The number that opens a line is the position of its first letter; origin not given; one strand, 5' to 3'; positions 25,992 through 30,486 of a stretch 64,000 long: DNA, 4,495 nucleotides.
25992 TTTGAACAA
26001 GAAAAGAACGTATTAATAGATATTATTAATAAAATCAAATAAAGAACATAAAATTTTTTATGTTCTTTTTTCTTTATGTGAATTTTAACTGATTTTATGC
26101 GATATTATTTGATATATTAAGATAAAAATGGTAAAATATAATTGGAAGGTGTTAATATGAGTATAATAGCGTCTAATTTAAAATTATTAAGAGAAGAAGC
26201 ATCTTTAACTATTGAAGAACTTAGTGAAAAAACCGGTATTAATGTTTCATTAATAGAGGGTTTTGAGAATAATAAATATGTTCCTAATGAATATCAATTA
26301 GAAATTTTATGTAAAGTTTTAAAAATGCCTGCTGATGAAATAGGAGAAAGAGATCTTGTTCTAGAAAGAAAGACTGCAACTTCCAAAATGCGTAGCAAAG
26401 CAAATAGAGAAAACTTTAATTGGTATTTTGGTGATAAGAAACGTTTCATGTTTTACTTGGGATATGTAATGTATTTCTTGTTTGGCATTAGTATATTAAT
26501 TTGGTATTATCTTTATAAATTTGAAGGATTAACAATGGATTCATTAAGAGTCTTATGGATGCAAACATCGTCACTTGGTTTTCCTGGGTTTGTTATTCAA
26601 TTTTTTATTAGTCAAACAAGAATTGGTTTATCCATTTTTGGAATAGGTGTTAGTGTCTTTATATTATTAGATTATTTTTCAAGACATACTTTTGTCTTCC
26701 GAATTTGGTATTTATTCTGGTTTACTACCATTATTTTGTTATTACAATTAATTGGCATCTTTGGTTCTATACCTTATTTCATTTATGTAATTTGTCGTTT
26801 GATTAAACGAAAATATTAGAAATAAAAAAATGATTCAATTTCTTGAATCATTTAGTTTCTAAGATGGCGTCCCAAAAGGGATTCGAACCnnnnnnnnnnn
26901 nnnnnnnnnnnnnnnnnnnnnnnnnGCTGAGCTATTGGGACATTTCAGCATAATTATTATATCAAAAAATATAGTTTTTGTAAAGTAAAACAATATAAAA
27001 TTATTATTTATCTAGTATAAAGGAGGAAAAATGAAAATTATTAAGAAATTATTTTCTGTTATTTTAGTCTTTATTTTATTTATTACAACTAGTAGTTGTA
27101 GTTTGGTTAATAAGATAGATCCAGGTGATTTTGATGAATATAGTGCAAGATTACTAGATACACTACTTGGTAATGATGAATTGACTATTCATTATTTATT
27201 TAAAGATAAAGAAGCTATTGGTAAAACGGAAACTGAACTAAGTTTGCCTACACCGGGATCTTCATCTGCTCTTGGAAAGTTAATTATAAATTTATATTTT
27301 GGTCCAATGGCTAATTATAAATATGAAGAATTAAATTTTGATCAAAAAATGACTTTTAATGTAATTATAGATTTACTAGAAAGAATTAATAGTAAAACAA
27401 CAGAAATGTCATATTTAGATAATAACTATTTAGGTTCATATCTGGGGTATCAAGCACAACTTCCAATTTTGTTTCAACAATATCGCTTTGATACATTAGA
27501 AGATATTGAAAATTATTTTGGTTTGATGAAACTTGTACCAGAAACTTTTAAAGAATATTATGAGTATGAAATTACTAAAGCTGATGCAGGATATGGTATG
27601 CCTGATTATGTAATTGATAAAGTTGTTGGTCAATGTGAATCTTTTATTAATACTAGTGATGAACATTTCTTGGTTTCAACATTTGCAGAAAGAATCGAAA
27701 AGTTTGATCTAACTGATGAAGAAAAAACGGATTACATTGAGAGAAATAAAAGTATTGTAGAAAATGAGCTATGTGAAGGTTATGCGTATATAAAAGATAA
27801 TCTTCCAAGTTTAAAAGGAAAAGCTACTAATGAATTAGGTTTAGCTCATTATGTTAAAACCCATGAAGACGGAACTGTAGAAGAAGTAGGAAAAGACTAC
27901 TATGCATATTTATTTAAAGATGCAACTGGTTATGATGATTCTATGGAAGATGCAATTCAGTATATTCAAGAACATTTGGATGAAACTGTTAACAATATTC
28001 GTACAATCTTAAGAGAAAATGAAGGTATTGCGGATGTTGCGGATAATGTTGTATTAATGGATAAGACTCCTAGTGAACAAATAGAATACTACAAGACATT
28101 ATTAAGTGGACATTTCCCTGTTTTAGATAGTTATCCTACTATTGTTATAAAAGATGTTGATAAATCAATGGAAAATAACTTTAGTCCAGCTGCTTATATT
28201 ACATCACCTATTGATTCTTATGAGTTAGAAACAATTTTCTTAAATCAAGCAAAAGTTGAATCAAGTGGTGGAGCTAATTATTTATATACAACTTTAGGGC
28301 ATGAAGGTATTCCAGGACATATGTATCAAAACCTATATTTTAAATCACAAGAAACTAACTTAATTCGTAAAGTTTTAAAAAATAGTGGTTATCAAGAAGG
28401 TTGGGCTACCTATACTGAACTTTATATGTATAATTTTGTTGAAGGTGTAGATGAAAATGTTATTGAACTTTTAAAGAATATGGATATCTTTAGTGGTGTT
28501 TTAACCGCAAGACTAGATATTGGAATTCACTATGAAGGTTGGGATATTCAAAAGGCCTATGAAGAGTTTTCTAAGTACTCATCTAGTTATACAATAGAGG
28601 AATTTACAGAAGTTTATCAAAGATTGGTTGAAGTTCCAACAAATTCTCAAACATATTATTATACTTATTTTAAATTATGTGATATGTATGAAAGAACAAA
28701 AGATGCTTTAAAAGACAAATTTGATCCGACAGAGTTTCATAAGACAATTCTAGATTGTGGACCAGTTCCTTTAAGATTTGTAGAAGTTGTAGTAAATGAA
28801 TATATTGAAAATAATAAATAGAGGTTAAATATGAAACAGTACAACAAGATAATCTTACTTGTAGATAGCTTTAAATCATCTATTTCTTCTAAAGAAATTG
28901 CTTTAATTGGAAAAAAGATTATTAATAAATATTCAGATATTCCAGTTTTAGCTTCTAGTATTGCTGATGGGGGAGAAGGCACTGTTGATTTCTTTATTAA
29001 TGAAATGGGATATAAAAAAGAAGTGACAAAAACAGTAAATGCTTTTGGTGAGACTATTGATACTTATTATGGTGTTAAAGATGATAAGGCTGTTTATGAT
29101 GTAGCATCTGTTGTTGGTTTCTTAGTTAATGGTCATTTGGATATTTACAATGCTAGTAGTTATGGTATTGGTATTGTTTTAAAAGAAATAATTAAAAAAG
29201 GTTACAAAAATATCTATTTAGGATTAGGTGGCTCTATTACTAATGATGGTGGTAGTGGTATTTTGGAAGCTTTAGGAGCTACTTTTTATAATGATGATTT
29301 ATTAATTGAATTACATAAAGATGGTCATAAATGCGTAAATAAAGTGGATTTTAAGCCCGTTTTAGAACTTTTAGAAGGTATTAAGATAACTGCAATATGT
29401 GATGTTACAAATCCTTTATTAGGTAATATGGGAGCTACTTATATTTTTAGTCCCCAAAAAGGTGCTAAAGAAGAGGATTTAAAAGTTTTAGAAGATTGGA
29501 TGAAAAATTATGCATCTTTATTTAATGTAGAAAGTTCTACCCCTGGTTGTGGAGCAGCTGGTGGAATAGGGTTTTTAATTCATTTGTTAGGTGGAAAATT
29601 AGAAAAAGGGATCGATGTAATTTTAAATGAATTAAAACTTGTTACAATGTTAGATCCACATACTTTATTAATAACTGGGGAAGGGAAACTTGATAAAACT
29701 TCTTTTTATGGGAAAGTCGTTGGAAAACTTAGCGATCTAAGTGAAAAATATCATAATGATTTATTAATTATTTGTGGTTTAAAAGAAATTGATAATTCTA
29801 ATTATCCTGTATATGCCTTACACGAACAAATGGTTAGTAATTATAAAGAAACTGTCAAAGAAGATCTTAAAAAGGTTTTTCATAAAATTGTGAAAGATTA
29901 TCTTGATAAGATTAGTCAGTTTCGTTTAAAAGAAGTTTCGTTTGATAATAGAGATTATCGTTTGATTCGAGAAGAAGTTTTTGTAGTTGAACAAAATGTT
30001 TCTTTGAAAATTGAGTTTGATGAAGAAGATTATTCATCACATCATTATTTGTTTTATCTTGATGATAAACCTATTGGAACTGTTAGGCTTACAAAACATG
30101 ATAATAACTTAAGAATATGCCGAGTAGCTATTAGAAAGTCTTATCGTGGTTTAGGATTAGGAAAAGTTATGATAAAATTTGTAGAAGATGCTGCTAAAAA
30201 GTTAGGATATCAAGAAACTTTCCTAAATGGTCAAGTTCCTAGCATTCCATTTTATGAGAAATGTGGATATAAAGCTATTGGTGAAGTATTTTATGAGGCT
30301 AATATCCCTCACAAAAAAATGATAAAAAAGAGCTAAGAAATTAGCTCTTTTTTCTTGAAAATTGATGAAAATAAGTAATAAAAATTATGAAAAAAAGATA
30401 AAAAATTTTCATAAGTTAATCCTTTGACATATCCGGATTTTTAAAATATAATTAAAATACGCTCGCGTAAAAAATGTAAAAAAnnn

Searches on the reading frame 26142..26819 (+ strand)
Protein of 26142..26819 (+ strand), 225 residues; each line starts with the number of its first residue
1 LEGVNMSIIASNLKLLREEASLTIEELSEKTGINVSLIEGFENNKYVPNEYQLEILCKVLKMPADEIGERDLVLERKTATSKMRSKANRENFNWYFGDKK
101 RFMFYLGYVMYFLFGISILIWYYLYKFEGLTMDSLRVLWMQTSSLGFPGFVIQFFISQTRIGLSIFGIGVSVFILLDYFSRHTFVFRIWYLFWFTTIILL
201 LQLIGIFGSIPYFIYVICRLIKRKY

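Call 42: search_protein_families(library=pfam, proteins=[window:26142-26819:+], max_evalue=0.00001)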
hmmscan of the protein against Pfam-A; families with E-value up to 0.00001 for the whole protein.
window:26142-26819:+ (225 aa): 3 families
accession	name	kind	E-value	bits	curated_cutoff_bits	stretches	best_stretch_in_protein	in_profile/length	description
PF12844.13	HTH_19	-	6.3e-09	36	30.2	1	12-66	3-57/64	Helix-turn-helix domain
PF01381.28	HTH_3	-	4.3e-08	33.5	23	1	13-67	1-55/55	Helix-turn-helix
PF13560.12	HTH_31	-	2.4e-07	31.4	27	1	13-67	6-61/64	Helix-turn-helix domain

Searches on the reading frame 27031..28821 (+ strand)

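Call 42: search_protein_families(library=pfam, proteins=[window:27031-28821:+], max_evalue=0.00001)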
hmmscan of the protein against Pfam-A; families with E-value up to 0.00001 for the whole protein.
window:27031-28821:+ (596 aa): 1 family
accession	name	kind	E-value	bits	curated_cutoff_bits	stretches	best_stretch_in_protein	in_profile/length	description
PF05960.17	DUF885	-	2.6e-65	222.5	32.4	1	95-585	41-529/532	Bacterial protein of unknown function (DUF885)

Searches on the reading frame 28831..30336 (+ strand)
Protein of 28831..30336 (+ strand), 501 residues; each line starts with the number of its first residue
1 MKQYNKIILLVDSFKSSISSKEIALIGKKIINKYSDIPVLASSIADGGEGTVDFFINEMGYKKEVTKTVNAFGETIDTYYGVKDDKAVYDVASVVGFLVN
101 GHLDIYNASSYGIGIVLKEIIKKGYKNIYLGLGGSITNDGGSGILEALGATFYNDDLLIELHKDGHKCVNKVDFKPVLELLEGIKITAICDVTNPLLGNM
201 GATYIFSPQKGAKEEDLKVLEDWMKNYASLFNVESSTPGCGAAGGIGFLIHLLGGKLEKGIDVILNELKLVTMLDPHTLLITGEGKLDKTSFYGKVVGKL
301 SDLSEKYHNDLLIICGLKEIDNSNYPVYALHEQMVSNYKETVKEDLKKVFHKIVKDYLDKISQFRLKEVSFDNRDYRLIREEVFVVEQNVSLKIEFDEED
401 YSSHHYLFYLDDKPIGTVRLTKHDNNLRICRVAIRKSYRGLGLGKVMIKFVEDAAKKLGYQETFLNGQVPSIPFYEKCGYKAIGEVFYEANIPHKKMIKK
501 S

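Call 3: search_protein_families(library=pfam, proteins=[window:28831-30336:+], max_evalue=0.01)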
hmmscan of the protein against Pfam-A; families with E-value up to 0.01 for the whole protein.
window:28831-30336:+ (501 aa): 5 families
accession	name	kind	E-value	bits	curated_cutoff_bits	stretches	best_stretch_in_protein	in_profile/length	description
PF02595.20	Gly_kinase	-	6.8e-82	275.8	23.3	1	7-324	1-330/372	Glycerate kinase family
PF00583.31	Acetyltransf_1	-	3.7e-17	63.1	20.7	1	394-480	22-116/116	Acetyltransferase (GNAT) family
PF13673.13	Acetyltransf_10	-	3.9e-17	62.9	23.6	1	391-499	21-126/128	Acetyltransferase (GNAT) domain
PF13508.13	Acetyltransf_7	-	4e-14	53.2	27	1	403-481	3-83/84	Acetyltransferase (GNAT) domain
PF13444.12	Acetyltransf_5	-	0.0069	17.5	22.4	0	379-438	1-67/102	Acetyltransferase (GNAT) domain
